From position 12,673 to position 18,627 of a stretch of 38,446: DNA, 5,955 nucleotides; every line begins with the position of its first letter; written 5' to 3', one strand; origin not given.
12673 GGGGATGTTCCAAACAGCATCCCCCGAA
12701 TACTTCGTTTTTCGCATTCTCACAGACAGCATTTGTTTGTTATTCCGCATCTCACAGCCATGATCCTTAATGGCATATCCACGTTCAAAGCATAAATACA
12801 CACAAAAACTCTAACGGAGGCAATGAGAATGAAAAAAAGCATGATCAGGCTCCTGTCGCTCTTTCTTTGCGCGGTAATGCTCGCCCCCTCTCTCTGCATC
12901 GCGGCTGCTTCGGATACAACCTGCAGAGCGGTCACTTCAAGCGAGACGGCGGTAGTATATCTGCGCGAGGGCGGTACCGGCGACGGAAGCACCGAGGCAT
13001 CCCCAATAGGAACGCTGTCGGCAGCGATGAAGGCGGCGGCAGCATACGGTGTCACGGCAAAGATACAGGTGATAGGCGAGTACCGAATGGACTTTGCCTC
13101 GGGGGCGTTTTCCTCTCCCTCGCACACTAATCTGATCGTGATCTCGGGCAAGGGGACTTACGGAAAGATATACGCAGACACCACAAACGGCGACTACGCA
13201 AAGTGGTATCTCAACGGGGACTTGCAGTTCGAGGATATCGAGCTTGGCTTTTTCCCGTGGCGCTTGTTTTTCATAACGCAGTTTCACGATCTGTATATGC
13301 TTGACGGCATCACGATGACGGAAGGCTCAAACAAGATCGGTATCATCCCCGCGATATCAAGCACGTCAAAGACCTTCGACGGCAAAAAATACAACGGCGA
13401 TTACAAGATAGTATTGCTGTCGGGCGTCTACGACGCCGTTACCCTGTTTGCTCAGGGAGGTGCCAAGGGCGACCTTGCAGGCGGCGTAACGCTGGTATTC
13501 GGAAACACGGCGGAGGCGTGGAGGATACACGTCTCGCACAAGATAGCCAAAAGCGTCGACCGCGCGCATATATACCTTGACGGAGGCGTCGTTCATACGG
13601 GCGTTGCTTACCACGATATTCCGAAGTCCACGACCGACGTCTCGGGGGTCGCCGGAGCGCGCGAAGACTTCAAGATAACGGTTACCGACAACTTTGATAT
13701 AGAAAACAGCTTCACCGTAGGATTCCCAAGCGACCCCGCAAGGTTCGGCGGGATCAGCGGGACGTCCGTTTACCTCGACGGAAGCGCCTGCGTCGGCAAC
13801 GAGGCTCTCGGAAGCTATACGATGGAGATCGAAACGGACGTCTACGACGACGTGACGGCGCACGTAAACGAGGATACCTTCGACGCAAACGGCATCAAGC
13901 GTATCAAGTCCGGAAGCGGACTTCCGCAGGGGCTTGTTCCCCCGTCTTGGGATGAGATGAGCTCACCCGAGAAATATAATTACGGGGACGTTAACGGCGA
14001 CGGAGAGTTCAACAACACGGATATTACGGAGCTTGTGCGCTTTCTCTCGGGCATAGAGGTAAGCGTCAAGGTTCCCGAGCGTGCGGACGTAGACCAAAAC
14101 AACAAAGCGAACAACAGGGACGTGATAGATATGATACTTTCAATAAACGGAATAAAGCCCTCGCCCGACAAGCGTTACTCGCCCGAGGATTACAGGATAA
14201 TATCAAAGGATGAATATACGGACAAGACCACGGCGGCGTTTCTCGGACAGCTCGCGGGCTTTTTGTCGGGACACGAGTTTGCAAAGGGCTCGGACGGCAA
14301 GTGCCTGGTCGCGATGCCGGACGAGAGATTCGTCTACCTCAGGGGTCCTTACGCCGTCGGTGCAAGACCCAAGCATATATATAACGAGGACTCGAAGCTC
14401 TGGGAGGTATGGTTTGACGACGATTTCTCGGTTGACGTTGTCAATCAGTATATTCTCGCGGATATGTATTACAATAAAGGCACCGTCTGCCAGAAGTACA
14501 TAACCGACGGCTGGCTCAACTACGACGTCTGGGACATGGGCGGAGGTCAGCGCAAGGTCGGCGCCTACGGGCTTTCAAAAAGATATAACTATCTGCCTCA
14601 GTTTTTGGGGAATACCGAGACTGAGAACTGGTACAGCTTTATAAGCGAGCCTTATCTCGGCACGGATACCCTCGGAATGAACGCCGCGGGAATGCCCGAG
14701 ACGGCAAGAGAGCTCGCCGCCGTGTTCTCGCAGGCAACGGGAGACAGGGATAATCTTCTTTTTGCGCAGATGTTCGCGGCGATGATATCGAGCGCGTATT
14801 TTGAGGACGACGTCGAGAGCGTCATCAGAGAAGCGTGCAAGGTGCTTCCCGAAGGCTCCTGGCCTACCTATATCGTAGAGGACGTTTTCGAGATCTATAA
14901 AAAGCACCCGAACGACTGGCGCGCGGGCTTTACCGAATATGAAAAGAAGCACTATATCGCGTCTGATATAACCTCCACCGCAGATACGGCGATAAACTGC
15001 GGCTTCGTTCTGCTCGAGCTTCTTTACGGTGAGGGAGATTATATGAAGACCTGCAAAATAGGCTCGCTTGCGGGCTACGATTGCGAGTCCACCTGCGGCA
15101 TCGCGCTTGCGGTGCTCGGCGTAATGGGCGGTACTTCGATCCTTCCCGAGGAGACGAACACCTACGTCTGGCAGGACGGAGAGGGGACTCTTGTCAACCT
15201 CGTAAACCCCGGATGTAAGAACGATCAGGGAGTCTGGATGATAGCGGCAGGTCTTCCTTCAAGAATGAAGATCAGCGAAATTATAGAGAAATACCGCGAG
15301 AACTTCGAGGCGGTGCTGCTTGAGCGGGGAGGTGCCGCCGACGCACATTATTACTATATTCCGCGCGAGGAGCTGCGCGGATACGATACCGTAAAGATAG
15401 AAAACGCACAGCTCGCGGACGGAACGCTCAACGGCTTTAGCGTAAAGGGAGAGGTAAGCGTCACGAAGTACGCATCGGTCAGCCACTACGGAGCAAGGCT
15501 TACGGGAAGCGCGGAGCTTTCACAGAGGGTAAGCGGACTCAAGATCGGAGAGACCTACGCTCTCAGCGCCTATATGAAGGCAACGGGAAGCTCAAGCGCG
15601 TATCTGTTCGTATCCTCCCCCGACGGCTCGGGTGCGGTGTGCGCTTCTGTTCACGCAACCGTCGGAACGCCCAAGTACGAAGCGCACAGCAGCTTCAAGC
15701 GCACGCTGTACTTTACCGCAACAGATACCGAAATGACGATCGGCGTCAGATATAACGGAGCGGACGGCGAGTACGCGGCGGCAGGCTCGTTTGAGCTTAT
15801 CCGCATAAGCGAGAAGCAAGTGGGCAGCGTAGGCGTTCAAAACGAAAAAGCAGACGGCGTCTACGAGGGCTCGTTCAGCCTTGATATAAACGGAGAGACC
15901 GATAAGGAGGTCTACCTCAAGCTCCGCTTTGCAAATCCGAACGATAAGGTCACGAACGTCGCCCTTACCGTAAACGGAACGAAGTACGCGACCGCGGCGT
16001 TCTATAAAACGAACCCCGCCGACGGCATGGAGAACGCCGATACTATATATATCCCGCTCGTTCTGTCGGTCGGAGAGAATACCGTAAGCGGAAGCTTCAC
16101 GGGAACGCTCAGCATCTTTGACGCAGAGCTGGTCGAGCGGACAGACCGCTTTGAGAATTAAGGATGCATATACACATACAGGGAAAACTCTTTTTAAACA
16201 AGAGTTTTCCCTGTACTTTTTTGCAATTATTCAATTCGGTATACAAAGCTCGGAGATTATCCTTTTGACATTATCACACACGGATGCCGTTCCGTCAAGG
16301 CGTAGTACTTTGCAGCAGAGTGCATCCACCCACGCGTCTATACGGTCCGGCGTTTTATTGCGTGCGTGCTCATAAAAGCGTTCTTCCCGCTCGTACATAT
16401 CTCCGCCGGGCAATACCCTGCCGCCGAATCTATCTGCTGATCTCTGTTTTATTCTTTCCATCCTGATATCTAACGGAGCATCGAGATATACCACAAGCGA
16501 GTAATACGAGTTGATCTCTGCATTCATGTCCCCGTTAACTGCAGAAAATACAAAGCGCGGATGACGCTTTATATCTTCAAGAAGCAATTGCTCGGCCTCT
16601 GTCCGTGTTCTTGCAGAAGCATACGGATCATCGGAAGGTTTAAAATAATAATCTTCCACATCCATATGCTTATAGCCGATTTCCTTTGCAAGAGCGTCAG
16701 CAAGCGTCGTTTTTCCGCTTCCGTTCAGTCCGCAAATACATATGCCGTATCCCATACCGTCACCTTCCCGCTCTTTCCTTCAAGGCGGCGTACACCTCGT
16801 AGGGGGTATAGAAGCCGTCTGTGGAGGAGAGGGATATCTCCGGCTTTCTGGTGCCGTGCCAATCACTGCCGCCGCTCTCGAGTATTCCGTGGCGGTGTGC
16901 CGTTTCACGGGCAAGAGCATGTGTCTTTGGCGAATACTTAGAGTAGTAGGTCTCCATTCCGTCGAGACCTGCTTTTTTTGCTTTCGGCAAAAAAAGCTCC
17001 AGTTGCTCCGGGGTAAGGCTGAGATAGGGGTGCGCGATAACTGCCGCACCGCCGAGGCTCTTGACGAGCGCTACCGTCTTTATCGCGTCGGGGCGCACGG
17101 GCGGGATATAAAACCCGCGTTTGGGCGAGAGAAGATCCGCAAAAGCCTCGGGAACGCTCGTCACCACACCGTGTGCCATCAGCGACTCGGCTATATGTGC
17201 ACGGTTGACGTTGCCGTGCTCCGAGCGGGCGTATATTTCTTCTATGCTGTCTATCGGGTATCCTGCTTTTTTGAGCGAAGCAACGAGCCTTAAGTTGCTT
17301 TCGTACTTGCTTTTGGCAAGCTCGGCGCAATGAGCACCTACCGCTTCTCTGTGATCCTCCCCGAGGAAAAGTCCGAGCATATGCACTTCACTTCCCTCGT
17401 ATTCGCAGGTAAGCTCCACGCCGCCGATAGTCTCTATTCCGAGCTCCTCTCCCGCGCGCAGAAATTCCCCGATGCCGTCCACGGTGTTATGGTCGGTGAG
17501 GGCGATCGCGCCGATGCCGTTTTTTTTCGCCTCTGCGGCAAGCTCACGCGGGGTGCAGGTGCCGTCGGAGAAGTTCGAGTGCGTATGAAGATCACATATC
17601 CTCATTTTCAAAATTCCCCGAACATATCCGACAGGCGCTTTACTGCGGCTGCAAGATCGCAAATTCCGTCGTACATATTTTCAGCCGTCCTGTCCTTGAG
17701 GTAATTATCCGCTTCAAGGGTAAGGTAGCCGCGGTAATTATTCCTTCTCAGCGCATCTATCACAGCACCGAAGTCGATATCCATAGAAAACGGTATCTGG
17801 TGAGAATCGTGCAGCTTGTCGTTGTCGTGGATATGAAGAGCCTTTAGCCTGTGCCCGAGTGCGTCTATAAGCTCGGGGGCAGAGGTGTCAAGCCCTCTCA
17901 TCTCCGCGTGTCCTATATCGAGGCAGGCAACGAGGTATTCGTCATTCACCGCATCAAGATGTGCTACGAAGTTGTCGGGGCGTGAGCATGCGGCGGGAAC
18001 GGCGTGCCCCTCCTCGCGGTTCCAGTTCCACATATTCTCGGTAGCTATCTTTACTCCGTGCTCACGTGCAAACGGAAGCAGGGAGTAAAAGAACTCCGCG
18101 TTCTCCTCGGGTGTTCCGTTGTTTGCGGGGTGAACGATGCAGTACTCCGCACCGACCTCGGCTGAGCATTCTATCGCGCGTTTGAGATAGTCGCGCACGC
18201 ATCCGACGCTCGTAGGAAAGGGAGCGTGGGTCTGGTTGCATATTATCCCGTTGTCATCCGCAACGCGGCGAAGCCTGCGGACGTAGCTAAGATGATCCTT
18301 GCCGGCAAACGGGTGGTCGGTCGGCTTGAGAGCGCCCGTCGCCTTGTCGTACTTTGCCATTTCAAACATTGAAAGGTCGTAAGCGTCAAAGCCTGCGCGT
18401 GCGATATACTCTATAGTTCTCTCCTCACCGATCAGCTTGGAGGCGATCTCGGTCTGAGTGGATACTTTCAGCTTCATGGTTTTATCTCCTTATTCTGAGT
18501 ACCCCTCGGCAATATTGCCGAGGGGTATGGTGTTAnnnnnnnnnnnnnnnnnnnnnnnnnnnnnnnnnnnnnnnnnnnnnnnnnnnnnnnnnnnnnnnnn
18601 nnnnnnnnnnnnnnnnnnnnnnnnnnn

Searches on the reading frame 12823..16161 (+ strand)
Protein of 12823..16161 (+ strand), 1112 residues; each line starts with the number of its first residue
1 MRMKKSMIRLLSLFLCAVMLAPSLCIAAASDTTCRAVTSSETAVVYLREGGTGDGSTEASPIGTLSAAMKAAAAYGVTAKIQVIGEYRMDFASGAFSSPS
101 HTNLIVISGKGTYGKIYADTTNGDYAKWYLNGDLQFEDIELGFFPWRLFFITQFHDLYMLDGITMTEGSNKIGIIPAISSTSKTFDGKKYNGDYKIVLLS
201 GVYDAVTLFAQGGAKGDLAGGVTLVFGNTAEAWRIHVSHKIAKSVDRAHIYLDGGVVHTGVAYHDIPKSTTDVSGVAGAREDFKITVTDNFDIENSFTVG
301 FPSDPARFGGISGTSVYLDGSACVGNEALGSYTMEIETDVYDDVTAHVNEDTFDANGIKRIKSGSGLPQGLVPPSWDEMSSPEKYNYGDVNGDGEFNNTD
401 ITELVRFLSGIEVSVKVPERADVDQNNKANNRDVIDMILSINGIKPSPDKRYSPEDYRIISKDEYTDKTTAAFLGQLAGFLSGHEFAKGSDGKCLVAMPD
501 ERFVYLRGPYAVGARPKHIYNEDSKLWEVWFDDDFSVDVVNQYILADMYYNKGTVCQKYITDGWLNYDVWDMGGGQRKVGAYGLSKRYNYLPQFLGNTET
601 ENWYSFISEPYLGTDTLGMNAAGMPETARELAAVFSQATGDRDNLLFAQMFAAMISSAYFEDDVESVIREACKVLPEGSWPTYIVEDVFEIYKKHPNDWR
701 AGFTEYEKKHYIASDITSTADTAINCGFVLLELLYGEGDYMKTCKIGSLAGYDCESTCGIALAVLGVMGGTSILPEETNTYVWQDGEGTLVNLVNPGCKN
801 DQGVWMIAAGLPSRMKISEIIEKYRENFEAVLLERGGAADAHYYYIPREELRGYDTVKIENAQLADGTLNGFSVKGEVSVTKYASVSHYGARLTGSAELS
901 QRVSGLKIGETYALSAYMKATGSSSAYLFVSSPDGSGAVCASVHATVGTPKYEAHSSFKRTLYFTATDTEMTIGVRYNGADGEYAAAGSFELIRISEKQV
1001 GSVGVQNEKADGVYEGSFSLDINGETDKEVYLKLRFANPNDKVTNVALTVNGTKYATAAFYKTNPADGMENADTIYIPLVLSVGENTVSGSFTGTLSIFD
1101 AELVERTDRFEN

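Call 9: search_protein_families(library=pfam, proteins=[window:12823-16161:+], max_evalue=0.01)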
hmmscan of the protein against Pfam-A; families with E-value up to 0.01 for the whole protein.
window:12823-16161:+ (1112 aa): 2 families
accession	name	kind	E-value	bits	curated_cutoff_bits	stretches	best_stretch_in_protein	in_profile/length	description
PF03747.19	ADP_ribosyl_GH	-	2.2e-14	54.3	26.2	1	614-777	129-287/287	ADP-ribosylglycohydrolase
PF00404.24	Dockerin_1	-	9.3e-07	29.4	22.9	1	387-434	1-49/57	Dockerin type I domain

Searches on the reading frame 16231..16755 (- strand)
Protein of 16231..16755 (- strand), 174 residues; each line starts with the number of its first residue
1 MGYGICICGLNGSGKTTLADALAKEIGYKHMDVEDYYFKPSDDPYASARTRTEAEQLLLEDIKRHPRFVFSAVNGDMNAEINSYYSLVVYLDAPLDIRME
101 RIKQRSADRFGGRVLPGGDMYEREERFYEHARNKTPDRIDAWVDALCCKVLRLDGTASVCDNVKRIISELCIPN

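Call 9: search_protein_families(library=pfam, proteins=[window:16231-16755:-], max_evalue=0.01)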
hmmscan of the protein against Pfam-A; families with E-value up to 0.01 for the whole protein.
window:16231-16755:- (174 aa): 15 families
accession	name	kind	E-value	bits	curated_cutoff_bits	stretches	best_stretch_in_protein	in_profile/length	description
PF13238.12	AAA_18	-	1.2e-11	45.6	29.4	1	5-106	1-112/128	AAA domain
PF01202.28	SKI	-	2.8e-08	34.5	22.1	1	12-139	2-135/159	Shikimate kinase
PF01712.25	dNK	-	1.2e-07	32.1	27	1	5-32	1-28/203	Deoxynucleoside kinase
PF13671.12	AAA_33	-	2.8e-07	31.4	27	1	5-38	2-35/143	AAA domain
PF13207.12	AAA_17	-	6.3e-07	30.2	27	1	9-32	2-25/136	AAA domain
PF13189.12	Cytidylate_kin2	-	2.1e-05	25.2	28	1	5-33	2-30/176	Cytidylate kinase-like family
PF00910.28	RNA_helicase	-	0.00013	22.8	21.5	1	5-64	1-60/105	RNA helicase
PF13521.12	AAA_28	-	0.00037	21.2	27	1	5-36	2-31/164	AAA domain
PF13476.12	AAA_23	-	0.00087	20.4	27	1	6-22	23-39/201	AAA domain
PF00004.35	AAA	-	0.00087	20.2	21.2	1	5-33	1-29/131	ATPase family associated with various cellular activities (AAA)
PF02223.23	Thymidylate_kin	-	0.0011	19.2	27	0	9-30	3-24/185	Thymidylate kinase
PF13555.12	AAA_29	-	0.0033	17.6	27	1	5-23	25-43/61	P-loop containing region of AAA domain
PF00005.33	ABC_tran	-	0.0064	17.5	25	1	5-26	14-35/137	ABC transporter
PF24883.2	NPHP3_N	-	0.0082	16.8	24.8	0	6-58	26-80/164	Nephrocystin 3, N-terminal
PF00485.24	PRK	-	0.0086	16.3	22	0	5-34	2-34/196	Phosphoribulokinase / Uridine kinase family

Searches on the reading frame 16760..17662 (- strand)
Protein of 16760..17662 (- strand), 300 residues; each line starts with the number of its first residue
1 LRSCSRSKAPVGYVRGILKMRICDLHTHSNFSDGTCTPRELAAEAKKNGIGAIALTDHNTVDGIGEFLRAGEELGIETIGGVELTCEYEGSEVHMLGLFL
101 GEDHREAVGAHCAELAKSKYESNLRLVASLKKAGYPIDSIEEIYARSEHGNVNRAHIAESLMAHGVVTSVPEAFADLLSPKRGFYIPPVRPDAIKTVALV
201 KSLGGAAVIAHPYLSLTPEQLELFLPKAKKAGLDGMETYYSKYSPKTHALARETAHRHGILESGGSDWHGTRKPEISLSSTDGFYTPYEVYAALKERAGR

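Call 7: search_protein_families(library=pfam, proteins=[window:16760-17662:-], max_evalue=0.01)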
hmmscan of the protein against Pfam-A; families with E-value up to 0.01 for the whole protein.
window:16760-17662:- (300 aa): 1 family
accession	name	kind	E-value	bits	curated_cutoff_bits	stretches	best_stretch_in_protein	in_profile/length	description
PF02811.25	PHP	-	1.3e-16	61.8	26.4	1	24-122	1-85/164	PHP domain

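Call 8: search_protein_families(library=ncbifam, proteins=[window:16760-17662:-], max_evalue=0.01)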
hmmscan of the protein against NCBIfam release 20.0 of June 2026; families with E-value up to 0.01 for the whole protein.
window:16760-17662:- (300 aa): 22 families
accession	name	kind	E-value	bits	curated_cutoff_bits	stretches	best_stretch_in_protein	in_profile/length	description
NF041577.1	nside_bi_sphtase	equivalog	1.9e-40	138.8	400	1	21-279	2-260/276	3',5'-nucleoside bisphosphate phosphatase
NF047791.1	RNaseRnm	equivalog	5.7e-38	130.7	375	1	22-270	2-251/275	RNase RNM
NF041661.1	Cycl_ph_dihydrol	equivalog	1.3e-26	93.5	500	1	24-271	1-246/259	phosphoribosyl 1,2-cyclic phosphate 1,2-diphosphodiesterase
NF038032.1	CehA_McbA_metalo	domain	3.1e-14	53.1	80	1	23-100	5-79/315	CehA/McbA family metallohydrolase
NF045780.1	TrlF_fam_ATP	equivalog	1.4e-13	50.5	350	1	23-121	8-118/944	TrlF family AAA-like ATPase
NF004225.0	PRK05672.1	subfamily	1.7e-11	42.9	939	1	23-123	7-107/1047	error-prone DNA polymerase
NF004226.0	PRK05673.1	equivalog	1.9e-09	36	1002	1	20-96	4-76/1146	DNA polymerase III subunit alpha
NF004981.0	PRK06361.1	equivalog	9.3e-09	35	117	1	23-85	2-72/217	histidinol phosphate phosphatase domain-containing protein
TIGR00594.1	polc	superfamily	2.1e-08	32.7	434.35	1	24-90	3-71/1022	DNA polymerase III subunit alpha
NF001688.0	PRK00448.1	equivalog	7.8e-08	30.3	873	1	24-86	340-404/1445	PolC-type DNA polymerase III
NF005298.0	PRK06826.1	equivalog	1e-07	30.1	1260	1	20-84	3-69/1151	DNA polymerase III subunit alpha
TIGR01405.1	polC_Gram_pos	equivalog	6.2e-06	24.2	1043.45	1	23-85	105-169/1211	DNA polymerase III subunit alpha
NF005928.0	PRK07945.1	equivalog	7.9e-06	25.5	250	1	19-59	96-136/337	PHP domain-containing protein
NF005617.0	PRK07374.1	equivalog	0.00022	19.3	1653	1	20-84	1-67/1170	DNA polymerase III subunit alpha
NF006251.0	PRK08392.1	equivalog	0.00038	20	212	1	23-59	2-38/216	hypothetical protein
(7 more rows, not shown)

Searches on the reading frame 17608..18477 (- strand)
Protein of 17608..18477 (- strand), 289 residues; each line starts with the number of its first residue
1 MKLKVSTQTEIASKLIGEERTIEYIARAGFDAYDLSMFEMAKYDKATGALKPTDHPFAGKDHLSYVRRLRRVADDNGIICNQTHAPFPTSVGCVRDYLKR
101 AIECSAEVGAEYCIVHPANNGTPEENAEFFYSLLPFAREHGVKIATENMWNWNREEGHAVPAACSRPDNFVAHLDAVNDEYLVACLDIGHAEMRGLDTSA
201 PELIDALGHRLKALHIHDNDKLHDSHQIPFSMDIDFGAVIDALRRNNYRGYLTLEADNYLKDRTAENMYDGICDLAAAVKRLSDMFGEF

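Call 7: search_protein_families(library=pfam, proteins=[window:17608-18477:-], max_evalue=0.01)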
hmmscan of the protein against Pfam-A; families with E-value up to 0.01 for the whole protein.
window:17608-18477:- (289 aa): 1 family
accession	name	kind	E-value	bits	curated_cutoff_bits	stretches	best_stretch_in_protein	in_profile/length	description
PF01261.30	AP_endonuc_2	-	1e-27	97.9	31.1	1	23-259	2-232/249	Xylose isomerase-like TIM barrel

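Call 8: search_protein_families(library=ncbifam, proteins=[window:17608-18477:-], max_evalue=0.01)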
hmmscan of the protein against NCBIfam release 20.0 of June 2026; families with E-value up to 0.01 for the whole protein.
window:17608-18477:- (289 aa): 3 families
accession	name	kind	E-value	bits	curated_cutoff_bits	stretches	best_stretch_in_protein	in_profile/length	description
NF041277.1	coba_remo_CbiR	equivalog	4.9e-10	39.3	105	1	67-255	49-233/249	cobamide remodeling phosphodiesterase CbiR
NF007360.0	PRK09856.1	equivalog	1.1e-09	38.2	305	1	96-256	90-248/276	fructoselysine 3-epimerase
TIGR04379.1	myo_inos_iolE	equivalog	4.1e-05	23.3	290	0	228-257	238-267/290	myo-inosose-2 dehydratase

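Call 48: search_solved_structures(query=window:17608-18477:-, max_evalue=0.01)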
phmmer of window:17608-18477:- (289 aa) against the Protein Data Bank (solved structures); distinct sequences matched with E-value up to 0.01: 1.
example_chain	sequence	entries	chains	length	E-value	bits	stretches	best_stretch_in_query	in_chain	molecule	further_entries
3wqo_A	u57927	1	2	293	1.6e-09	40.8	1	90-259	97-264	Uncharacterized protein MJ1311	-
